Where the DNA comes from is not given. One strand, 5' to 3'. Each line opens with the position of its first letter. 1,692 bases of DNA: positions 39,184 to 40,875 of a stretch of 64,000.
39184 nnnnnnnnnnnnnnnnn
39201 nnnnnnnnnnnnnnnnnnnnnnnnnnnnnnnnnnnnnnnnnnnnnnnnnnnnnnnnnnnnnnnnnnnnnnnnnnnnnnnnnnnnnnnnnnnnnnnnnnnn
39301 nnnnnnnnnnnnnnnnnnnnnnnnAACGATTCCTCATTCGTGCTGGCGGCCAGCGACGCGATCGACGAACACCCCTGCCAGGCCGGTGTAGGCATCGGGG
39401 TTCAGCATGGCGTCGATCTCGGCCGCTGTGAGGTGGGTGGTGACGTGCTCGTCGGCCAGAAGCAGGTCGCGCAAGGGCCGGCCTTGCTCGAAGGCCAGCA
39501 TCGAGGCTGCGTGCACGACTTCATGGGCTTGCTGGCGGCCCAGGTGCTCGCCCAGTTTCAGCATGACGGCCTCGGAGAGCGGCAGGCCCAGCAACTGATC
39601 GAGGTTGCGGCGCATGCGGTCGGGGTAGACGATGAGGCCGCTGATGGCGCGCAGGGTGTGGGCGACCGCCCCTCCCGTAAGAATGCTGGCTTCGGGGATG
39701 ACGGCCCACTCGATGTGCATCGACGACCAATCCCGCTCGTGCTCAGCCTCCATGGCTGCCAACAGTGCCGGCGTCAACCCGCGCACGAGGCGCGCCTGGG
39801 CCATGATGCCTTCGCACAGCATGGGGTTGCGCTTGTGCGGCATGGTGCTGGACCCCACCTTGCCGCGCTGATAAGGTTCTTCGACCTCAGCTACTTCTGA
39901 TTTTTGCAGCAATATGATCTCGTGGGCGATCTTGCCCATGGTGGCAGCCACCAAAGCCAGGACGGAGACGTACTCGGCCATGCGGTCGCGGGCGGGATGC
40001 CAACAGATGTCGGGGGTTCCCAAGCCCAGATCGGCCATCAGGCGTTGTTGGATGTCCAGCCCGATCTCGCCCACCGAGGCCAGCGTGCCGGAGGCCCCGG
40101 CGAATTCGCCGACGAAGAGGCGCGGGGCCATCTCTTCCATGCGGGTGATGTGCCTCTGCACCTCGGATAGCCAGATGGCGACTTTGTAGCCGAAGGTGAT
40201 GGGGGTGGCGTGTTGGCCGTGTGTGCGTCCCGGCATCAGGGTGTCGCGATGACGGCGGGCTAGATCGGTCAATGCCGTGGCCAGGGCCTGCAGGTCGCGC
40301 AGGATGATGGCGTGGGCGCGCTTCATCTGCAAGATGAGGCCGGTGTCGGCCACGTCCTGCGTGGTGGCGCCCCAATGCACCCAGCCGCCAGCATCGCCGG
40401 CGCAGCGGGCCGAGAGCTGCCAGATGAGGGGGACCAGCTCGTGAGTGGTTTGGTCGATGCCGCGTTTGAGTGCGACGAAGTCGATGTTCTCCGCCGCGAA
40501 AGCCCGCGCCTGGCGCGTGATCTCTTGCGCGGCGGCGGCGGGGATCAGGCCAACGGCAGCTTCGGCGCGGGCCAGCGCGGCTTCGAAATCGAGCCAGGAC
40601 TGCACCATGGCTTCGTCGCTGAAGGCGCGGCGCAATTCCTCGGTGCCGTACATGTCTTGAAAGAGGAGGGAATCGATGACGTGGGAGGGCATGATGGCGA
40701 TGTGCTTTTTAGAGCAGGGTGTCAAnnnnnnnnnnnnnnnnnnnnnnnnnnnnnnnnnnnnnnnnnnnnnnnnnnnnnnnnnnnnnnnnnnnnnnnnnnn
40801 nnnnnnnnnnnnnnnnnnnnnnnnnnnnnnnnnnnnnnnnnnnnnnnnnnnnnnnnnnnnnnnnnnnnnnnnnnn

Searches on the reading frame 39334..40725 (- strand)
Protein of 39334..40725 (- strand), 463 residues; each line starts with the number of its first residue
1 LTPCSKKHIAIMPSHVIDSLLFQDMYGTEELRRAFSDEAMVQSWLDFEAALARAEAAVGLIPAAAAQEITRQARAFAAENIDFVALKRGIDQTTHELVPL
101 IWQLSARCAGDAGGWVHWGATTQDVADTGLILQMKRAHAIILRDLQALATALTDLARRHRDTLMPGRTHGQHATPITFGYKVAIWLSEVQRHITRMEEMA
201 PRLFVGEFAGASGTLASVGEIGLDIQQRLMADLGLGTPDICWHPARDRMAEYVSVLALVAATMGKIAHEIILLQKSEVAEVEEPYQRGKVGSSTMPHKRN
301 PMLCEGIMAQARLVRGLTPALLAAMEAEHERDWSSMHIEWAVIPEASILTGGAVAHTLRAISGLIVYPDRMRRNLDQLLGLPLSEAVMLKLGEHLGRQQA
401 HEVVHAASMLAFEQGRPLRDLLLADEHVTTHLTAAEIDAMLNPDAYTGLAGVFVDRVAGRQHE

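Call 64: search_protein_families(library=pfam, proteins=[window:39334-40725:-], max_evalue=0.001)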
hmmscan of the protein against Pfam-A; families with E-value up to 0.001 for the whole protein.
window:39334-40725:- (463 aa): 2 families
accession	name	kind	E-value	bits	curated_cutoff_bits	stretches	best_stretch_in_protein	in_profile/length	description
PF00206.25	Lyase_1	-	6.3e-54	183.9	27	1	28-316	7-312/312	Lyase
PF10397.14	ADSL_C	-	5.9e-22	78.2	32.7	1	380-457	1-79/79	Adenylosuccinate lyase C-terminus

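Call 67: search_protein_families(library=ncbifam, proteins=[window:39334-40725:-], max_evalue=0.001)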
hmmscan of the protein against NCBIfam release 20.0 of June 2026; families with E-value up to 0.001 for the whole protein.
window:39334-40725:- (463 aa): 19 families
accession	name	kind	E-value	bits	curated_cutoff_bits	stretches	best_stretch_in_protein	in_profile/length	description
NF006500.1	PRK08937.2-4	subfamily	1.9e-141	471.9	626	1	13-462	1-447/448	adenylosuccinate lyase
NF052536.2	CoM_syn_XcbD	exception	2.3e-141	471.6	600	1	14-457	2-442/443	3-sulfopropionylcysteine synthase XcbD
NF006554.0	PRK09053.1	equivalog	4.1e-135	451.1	595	1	20-459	7-446/453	3-carboxy-cis,cis-muconate cycloisomerase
TIGR00928.1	purB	equivalog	1.1e-106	357.2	326.2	1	26-457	5-435/436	adenylosuccinate lyase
TIGR02426.1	protocat_pcaB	equivalog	1.3e-100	336.6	355.75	1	21-364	1-338/338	3-carboxy-cis,cis-muconate cycloisomerase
NF052556.1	NtrsucLyaStm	equivalog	1.7e-96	323.9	650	1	18-457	14-463/466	nitrosuccinate lyase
NF004631.0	PRK05975.1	equivalog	4.6e-64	216.6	371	1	15-359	4-340/352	3-carboxy-cis,cis-muconate cycloisomerase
NF006764.0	PRK09285.1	equivalog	9.1e-27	93.5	446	1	28-456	20-454/456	adenylosuccinate lyase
TIGR00838.1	argH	equivalog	5.1e-26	91.7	279.5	1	37-328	24-311/455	argininosuccinate lyase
NF008964.0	PRK12308.1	equivalog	5e-21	74.7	657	1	109-439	96-423/624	argininosuccinate lyase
NF008909.0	PRK12273.1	subfamily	5.4e-19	68.4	510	1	121-447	142-462/474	aspartate ammonia-lyase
NF002563.0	PRK02186.1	subfamily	1.3e-15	56.7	625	1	103-405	497-798/890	argininosuccinate lyase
NF009089.0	PRK12425.1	equivalog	1.2e-14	54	840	1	131-444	148-455/464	class II fumarate hydratase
NF052535.1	CoM_syn_XcbC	exception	1.4e-13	50.5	575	1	43-424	40-409/495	2-phosphosulfolactate phosphatase XcbC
NF005218.0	PRK06705.1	equivalog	1.7e-12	46.9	883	1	113-307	107-299/502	argininosuccinate lyase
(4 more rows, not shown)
